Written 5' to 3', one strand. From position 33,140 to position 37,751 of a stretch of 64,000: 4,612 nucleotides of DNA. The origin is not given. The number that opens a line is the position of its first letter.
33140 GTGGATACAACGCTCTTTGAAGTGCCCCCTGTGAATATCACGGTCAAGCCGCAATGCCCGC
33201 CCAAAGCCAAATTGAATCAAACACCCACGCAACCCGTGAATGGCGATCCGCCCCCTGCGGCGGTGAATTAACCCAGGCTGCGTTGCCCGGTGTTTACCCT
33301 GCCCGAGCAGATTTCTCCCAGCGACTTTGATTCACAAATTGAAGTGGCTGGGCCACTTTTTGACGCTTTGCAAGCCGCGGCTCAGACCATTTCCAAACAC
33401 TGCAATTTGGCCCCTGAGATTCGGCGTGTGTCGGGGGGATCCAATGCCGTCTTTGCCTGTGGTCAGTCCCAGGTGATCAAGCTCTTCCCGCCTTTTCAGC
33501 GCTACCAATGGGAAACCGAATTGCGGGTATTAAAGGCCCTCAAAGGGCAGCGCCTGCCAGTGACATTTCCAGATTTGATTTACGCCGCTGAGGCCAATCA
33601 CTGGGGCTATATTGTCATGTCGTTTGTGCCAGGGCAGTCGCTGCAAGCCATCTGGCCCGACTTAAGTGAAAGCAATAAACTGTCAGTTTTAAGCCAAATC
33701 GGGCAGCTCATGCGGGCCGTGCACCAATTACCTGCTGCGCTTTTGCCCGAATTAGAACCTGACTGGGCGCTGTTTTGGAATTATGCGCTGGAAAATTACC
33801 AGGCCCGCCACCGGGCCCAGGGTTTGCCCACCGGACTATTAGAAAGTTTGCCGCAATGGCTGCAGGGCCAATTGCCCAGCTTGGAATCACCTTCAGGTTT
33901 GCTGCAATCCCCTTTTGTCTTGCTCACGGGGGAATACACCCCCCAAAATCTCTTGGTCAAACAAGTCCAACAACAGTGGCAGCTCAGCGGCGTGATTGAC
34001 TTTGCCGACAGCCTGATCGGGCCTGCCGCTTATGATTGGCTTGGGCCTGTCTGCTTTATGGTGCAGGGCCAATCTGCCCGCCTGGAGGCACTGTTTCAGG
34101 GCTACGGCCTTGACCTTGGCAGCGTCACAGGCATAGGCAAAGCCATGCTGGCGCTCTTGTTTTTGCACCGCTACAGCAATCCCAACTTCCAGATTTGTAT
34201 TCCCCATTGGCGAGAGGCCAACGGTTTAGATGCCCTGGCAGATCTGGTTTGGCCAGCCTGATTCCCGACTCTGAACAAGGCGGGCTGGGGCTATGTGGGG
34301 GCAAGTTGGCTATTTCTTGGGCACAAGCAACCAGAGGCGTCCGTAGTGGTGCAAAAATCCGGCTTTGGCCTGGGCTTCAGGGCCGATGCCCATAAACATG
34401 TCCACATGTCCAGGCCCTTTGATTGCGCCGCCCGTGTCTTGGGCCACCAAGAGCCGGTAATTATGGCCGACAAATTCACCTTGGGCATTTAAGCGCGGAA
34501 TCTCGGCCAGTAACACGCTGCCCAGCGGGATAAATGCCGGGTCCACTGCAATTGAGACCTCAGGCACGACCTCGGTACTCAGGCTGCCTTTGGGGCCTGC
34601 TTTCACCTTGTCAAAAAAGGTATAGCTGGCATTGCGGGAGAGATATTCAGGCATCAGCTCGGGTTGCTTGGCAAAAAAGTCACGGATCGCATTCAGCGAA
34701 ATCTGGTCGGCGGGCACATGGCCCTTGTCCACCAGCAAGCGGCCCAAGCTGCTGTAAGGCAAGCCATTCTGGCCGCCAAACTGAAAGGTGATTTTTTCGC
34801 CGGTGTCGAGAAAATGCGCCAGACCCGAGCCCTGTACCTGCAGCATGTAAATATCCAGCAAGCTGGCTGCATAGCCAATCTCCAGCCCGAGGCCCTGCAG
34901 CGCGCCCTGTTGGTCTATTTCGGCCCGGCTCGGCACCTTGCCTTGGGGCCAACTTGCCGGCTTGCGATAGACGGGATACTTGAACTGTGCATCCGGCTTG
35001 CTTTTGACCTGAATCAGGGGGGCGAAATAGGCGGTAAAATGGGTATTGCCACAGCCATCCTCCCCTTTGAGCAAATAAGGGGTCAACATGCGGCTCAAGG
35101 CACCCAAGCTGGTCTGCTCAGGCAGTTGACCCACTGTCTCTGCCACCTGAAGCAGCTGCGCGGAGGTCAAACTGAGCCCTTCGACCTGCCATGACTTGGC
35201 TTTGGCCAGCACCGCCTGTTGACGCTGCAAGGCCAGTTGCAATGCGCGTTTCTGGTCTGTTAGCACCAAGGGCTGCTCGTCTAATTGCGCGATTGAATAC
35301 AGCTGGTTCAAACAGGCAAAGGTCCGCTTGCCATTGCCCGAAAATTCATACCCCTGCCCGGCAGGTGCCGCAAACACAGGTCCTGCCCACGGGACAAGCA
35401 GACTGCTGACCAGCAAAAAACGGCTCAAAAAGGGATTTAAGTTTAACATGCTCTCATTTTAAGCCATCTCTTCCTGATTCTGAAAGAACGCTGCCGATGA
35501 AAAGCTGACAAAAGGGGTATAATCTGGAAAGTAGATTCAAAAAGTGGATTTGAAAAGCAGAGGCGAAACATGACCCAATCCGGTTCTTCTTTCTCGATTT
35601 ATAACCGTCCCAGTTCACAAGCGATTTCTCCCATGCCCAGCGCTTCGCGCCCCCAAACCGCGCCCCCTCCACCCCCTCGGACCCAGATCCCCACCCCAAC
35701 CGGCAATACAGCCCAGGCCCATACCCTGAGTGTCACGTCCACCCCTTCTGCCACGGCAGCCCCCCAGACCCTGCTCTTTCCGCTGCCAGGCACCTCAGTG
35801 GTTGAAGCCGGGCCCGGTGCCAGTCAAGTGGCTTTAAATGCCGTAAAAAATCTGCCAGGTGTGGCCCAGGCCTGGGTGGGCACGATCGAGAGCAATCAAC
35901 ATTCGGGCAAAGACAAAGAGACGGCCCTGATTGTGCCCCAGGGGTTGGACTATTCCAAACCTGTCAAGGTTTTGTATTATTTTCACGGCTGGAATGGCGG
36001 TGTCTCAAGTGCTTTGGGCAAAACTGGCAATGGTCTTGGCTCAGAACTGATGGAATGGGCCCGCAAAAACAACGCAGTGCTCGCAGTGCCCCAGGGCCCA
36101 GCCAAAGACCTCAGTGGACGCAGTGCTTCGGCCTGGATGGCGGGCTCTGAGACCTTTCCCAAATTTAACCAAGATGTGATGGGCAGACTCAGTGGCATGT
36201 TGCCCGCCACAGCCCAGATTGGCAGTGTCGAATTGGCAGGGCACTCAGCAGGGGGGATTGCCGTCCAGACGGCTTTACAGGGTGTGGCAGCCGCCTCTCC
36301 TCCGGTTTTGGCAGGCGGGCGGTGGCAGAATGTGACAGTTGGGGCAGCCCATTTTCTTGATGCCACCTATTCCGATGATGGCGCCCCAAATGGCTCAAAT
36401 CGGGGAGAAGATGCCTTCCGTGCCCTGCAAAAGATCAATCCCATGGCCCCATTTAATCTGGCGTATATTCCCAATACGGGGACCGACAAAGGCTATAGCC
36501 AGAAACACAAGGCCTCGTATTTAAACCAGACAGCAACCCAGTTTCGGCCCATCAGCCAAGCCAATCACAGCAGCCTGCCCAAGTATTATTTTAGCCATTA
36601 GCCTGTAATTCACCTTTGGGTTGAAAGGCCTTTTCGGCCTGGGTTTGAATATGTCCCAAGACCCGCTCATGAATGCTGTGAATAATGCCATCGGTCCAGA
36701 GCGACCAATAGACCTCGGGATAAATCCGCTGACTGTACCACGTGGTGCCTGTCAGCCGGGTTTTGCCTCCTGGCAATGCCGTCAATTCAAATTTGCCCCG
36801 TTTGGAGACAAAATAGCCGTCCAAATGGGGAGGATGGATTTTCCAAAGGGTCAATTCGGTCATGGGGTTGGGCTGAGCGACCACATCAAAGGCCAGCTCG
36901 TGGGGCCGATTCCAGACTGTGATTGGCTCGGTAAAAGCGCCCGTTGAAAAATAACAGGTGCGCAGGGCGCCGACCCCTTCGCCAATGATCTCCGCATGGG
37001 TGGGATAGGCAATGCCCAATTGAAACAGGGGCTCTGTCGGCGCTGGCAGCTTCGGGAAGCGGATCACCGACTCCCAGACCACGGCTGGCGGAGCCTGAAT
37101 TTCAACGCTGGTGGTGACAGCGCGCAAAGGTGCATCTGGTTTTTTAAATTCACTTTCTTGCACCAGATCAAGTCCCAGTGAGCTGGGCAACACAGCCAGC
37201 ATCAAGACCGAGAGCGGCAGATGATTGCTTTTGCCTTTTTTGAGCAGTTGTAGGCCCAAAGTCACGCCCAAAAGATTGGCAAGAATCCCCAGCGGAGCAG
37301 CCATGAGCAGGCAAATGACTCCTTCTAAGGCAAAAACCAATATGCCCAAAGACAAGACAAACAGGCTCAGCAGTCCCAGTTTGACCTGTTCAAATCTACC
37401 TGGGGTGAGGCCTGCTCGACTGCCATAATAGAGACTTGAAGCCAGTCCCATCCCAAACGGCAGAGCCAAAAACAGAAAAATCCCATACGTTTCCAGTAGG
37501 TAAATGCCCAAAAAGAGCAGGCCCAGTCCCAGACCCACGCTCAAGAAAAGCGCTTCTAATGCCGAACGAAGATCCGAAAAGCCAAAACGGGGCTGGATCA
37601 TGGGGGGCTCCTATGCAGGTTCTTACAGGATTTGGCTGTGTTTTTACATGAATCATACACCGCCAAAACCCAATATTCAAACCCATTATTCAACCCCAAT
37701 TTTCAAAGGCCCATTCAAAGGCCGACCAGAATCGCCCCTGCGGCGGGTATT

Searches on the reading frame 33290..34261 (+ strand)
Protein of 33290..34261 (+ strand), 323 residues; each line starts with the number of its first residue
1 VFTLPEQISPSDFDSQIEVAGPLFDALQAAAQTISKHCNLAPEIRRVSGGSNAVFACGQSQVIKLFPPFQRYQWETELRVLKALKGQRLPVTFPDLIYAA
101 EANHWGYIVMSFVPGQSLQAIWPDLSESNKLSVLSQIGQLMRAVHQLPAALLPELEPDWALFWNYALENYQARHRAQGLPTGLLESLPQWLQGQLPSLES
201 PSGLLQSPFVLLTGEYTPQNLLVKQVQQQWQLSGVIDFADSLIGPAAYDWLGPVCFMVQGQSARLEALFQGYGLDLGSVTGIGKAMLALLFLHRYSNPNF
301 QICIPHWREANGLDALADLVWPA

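Call 10: search_protein_families(library=pfam, proteins=[window:33290-34261:+], max_evalue=0.00001)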
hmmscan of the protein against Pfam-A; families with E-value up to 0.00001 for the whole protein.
window:33290-34261:+ (323 aa): 1 family
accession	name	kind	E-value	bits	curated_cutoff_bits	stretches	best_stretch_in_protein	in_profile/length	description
PF01636.29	APH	-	6.2e-27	95.3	23.2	1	45-277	3-234/239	Phosphotransferase enzyme family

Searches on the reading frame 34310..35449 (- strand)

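Call 10: search_protein_families(library=pfam, proteins=[window:34310-35449:-], max_evalue=0.00001)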
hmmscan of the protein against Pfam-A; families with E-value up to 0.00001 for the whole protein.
window:34310-35449:- (379 aa): 2 families
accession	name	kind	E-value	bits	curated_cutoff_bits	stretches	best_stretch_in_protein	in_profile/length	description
PF03562.22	MltA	-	4.5e-35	121.5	24.3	1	137-279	1-162/163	MltA specific insert domain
PF06725.17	3D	-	8.8e-23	80.7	23.8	1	299-375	2-71/72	3D domain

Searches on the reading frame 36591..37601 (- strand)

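Call 11: search_protein_families(library=pfam, proteins=[window:36591-37601:-], max_evalue=0.00001)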
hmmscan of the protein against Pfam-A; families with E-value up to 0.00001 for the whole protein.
window:36591-37601:- (336 aa): 1 family
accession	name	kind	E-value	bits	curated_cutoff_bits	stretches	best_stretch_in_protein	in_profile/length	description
PF10604.15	Polyketide_cyc2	-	7.9e-07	29.9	27.4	1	161-283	3-119/142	Polyketide cyclase / dehydrase and lipid transport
